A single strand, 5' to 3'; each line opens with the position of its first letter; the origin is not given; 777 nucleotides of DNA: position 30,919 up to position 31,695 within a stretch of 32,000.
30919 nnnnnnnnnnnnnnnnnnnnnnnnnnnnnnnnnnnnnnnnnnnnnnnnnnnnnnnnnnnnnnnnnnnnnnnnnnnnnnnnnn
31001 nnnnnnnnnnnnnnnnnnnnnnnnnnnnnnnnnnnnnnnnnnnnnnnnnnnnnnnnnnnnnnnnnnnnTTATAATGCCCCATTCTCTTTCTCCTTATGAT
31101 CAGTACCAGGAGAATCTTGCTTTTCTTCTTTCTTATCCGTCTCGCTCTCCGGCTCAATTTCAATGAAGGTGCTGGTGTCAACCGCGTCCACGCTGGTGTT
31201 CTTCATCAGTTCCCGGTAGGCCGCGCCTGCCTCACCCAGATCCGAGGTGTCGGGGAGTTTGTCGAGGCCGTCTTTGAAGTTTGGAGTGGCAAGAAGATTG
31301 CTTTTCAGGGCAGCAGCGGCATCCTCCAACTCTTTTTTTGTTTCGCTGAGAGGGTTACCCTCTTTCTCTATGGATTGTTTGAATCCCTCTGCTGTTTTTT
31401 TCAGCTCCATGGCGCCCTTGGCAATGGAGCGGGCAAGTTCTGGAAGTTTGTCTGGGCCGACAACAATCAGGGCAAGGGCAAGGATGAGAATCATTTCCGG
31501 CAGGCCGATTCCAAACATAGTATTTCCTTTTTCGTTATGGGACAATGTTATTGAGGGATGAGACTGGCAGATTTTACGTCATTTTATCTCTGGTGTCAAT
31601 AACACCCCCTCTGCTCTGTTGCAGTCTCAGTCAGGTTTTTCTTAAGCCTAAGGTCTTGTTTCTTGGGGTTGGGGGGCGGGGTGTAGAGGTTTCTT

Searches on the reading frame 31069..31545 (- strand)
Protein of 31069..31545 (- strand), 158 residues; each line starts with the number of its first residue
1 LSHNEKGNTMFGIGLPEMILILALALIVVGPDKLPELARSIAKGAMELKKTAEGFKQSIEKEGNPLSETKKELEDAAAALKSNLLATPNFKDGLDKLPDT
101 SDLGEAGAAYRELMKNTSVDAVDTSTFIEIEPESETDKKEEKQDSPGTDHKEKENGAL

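Call 8: search_protein_families(library=pfam, max_evalue=0.001, proteins=[window:31069-31545:-])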
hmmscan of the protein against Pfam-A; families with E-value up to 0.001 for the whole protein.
window:31069-31545:- (158 aa): 1 family
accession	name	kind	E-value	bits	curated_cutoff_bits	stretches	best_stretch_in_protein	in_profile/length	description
PF02416.21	TatA_B_E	-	2.4e-10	40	21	1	13-62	1-50/53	mttA/Hcf106 family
